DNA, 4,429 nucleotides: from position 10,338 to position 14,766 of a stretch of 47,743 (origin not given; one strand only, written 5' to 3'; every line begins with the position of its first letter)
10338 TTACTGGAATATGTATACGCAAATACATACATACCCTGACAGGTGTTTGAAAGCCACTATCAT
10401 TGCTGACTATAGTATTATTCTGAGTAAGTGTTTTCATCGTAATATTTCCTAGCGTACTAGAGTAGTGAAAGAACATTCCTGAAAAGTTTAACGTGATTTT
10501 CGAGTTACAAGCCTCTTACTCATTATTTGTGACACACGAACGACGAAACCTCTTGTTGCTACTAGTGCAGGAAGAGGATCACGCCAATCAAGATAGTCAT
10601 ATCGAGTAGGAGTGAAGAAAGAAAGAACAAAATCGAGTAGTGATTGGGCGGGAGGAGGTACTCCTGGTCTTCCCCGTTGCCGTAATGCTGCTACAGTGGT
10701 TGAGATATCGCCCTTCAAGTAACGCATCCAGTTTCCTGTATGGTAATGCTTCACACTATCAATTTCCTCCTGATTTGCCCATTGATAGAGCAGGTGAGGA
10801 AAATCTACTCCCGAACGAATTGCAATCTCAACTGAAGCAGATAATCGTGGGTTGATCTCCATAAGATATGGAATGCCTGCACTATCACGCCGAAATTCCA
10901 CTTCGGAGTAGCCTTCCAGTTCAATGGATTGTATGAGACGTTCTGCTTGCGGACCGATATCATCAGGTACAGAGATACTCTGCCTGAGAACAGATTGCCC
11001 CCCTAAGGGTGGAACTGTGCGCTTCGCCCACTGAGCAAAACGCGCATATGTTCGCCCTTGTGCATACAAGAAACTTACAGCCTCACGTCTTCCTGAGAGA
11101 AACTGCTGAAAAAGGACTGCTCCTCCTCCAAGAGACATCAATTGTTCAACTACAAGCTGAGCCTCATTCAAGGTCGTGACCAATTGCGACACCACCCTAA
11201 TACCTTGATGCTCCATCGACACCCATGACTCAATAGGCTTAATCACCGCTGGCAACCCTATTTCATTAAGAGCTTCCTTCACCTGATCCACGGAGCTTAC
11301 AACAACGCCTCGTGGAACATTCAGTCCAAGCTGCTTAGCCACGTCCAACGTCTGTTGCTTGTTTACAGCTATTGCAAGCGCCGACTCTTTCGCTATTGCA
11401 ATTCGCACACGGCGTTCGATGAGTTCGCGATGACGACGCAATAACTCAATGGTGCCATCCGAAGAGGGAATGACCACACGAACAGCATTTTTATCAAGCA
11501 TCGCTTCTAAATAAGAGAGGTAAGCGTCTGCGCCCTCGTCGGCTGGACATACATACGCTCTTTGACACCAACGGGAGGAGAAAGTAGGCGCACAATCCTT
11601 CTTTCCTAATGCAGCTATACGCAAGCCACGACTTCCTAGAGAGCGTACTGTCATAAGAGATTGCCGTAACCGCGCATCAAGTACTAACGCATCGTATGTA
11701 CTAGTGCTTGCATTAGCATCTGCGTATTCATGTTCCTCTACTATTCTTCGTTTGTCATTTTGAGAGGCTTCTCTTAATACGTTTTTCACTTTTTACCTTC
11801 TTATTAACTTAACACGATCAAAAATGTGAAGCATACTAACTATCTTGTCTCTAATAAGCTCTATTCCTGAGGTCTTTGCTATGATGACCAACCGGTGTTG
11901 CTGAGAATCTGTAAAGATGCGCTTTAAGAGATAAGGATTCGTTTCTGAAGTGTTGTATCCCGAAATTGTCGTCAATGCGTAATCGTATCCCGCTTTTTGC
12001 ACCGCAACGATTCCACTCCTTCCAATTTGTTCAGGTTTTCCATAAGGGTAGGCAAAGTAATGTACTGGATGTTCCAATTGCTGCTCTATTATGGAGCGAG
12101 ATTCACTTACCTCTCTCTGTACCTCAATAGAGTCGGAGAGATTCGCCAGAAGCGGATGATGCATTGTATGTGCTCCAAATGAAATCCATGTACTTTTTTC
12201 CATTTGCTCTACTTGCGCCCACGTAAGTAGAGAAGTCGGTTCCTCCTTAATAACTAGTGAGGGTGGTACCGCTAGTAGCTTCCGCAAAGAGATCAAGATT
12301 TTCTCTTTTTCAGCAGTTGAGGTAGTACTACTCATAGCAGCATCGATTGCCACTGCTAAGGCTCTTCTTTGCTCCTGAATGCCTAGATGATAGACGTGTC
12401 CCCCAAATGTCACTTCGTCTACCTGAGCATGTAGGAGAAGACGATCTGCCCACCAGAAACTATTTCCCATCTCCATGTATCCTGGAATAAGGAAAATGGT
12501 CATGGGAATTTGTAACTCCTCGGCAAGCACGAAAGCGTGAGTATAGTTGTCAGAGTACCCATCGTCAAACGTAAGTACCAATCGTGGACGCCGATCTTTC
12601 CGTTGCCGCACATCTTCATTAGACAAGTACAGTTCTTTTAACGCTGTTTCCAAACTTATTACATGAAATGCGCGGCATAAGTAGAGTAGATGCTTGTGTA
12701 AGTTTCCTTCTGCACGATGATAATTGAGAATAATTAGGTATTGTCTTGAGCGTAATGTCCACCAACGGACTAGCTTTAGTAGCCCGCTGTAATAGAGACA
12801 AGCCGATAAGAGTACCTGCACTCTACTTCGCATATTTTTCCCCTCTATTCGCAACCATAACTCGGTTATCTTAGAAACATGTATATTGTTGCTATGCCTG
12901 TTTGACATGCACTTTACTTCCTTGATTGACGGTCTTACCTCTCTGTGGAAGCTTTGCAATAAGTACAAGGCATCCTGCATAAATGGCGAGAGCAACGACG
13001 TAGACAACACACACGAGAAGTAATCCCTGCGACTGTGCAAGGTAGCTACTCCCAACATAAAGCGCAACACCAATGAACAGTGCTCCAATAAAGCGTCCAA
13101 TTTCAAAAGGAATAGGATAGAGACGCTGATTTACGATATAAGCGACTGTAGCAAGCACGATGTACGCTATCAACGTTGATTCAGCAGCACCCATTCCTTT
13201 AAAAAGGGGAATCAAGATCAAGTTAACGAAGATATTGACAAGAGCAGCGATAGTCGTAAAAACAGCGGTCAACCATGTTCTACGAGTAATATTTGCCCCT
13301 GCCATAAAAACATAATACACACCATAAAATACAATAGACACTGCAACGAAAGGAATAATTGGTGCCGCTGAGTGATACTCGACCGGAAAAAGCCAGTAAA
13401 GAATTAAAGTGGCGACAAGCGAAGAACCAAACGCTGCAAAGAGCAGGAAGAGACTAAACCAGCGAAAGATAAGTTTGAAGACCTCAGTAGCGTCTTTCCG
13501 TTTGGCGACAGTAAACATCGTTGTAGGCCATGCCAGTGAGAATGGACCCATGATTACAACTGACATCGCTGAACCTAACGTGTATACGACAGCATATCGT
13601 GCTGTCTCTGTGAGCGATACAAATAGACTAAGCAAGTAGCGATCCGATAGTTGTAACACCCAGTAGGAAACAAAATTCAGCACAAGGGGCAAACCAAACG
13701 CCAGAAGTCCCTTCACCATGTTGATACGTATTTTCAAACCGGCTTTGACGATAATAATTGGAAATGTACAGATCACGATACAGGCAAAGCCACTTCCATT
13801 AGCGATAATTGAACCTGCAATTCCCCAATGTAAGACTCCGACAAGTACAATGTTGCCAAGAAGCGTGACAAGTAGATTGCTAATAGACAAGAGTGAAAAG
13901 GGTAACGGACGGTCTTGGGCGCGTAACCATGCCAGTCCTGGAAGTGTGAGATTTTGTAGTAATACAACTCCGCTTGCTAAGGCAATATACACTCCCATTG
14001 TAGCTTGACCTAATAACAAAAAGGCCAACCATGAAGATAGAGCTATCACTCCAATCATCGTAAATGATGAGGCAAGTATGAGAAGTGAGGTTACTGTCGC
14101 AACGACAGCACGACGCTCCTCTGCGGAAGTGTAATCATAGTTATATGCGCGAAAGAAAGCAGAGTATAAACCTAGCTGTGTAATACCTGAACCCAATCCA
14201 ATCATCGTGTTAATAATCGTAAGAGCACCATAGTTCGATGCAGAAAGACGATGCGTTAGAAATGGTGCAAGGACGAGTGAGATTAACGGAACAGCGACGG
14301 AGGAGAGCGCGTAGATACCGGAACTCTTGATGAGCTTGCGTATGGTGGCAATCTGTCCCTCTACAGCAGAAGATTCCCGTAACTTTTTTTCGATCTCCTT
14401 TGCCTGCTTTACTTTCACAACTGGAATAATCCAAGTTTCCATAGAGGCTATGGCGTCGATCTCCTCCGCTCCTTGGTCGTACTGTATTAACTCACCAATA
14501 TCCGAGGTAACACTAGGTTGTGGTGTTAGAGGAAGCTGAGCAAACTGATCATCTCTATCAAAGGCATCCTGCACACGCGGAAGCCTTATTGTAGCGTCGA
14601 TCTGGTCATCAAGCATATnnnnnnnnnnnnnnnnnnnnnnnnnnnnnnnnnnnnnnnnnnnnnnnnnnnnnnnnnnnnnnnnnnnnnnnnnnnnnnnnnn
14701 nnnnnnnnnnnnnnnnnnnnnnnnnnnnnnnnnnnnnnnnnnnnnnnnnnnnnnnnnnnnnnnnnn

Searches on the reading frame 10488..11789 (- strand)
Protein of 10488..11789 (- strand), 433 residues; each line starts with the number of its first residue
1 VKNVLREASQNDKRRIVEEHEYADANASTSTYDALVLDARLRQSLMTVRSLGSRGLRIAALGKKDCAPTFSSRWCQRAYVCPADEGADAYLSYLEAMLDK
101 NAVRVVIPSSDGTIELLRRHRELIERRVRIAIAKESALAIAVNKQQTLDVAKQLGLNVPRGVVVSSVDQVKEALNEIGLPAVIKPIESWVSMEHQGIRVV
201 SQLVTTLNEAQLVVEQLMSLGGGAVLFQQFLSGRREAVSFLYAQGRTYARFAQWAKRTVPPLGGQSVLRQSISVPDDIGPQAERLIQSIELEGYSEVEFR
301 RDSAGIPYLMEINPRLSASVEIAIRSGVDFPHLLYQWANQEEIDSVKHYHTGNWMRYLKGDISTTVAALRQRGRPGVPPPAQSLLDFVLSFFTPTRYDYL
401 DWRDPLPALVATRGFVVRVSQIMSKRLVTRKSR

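Call 7: search_protein_families(library=pfam, proteins=[window:10488-11789:-], max_evalue=0.001)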
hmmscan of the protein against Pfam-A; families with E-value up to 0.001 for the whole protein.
window:10488-11789:- (433 aa): 3 families
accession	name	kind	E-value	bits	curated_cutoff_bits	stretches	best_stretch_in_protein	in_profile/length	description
PF15632.11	ATPgrasp_Ter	-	2.6e-11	43.8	29.1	1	270-351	41-121/131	ATP-grasp in the biosynthetic pathway with Ter operon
PF02786.22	CPSase_L_D2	-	9.2e-07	29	19.8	0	278-323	141-187/211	Carbamoyl-phosphate synthase L chain, ATP binding domain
PF02655.19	ATP-grasp_3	-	1e-06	29.3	23.2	1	143-319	3-160/160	ATP-grasp domain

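Call 16: search_protein_families(library=ncbifam, proteins=[window:10488-11789:-], max_evalue=0.00001)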
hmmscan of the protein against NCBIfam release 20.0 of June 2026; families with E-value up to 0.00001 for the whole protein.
window:10488-11789:- (433 aa): 14 families
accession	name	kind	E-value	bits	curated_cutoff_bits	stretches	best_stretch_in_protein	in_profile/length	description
NF009402.0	PRK12767.1-1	equivalog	3.1e-19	69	218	1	65-359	36-319/329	carbamoyl phosphate synthase-like protein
NF009405.0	PRK12767.1-4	equivalog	1.6e-13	50.3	390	1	36-355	5-306/320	carbamoyl phosphate synthase-like protein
NF009406.0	PRK12767.1-5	equivalog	1.9e-12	46.9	271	1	62-352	34-308/327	carbamoyl phosphate synthase-like protein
NF002378.0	PRK01372.1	subfamily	1.2e-10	40.7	243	1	137-241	94-189/305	D-alanine--D-alanine ligase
NF005315.0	PRK06849.1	equivalog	1.1e-09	37.9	406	1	35-321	8-281/389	hypothetical protein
NF009404.0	PRK12767.1-3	equivalog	2.6e-09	36.4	316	1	52-343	23-311/344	carbamoyl phosphate synthase-like protein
NF010623.0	PRK14016.1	subfamily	5.7e-08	31.4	877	1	137-188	208-259/871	cyanophycin synthetase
TIGR02068.2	cya_phycin_syn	equivalog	1e-07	30.4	850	1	136-188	206-258/862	cyanophycin synthetase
NF002563.0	PRK02186.1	subfamily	2.1e-07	29.6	625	1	102-240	70-197/890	argininosuccinate lyase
TIGR04187.1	GRASP_SAV_5884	subfamily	4.8e-07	29.3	350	1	135-314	115-288/312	ATP-grasp ribosomal peptide maturase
TIGR01205.1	D_ala_D_alaTIGR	subfamily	7.1e-07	28.5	245.65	0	137-239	100-199/318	D-alanine--D-alanine ligase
TIGR01369.1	CPSaseII_lrg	equivalog_domain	1.4e-06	26.2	1027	0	98-324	625-849/1052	carbamoyl-phosphate synthase (glutamine-hydrolyzing) large subunit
NF003671.0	PRK05294.1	equivalog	2.5e-06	25.4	599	0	123-185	108-170/1058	carbamoyl-phosphate synthase large subunit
TIGR04184.1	ATPgraspMvdD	equivalog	7.5e-06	25.3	475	0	131-232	111-209/321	MvdD family ATP-grasp ribosomal peptide maturase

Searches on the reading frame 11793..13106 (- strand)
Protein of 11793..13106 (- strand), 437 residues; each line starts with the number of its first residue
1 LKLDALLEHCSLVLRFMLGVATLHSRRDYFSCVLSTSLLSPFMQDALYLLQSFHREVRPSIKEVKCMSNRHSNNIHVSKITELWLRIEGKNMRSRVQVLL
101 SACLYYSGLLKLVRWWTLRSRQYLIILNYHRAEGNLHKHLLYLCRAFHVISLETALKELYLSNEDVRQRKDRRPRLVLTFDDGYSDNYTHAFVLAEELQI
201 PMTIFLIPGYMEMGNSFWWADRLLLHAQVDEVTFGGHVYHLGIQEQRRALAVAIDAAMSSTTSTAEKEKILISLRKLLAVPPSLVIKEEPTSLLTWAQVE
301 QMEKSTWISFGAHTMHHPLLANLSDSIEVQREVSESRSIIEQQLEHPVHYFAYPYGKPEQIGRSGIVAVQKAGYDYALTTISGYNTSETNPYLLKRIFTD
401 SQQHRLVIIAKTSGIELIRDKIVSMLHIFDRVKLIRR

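Call 3: search_protein_families(library=pfam, proteins=[window:11793-13106:-], max_evalue=0.01)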
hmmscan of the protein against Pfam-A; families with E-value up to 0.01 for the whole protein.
window:11793-13106:- (437 aa): 1 family
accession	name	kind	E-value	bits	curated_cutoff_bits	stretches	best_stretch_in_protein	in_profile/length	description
PF01522.26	Polysacc_deac_1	-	3.4e-20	72.7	23.1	1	170-376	3-123/124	Polysaccharide deacetylase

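Call 16: search_protein_families(library=ncbifam, proteins=[window:11793-13106:-], max_evalue=0.00001)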
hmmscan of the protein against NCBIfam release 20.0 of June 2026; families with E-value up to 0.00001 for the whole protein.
window:11793-13106:- (437 aa): 3 families
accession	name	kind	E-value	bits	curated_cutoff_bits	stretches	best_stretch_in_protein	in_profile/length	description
TIGR03938.2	deacetyl_PgaB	equivalog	2.6e-12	45.8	321.9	0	175-212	65-102/621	poly-beta-1,6-N-acetyl-D-glucosamine N-deacetylase PgaB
TIGR03933.1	PIA_icaB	equivalog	4.7e-08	32.9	248.35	0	293-404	119-234/245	intercellular adhesin biosynthesis polysaccharide N-deacetylase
NF011177.0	PRK14582.1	equivalog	7.8e-07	27.7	923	0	335-389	232-283/671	poly-beta-1,6-N-acetyl-D-glucosamine N-deacetylase PgaB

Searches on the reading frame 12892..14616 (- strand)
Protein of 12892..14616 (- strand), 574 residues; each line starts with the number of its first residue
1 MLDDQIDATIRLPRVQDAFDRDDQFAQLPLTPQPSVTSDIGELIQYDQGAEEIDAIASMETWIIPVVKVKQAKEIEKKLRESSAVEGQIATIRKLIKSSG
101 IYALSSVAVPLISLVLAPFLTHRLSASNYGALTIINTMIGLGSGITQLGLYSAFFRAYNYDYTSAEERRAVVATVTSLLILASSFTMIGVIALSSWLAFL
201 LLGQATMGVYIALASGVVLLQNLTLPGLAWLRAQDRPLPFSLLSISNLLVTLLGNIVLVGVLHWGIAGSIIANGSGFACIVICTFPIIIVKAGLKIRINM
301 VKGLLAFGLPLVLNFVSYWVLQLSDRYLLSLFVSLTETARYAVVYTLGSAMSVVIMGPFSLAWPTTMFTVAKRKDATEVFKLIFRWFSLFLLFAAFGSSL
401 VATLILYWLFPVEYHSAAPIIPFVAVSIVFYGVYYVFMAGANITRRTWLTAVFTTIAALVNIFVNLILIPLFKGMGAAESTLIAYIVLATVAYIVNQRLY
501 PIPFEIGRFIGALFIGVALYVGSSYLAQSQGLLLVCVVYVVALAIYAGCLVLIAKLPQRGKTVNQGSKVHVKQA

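Call 3: search_protein_families(library=pfam, proteins=[window:12892-14616:-], max_evalue=0.01)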
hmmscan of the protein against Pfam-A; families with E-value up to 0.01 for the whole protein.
window:12892-14616:- (574 aa): 1 family
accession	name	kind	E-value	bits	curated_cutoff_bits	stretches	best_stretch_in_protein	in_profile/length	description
PF01943.22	Polysacc_synt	-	1.9e-07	31.3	28.2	1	96-363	2-266/274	Polysaccharide biosynthesis protein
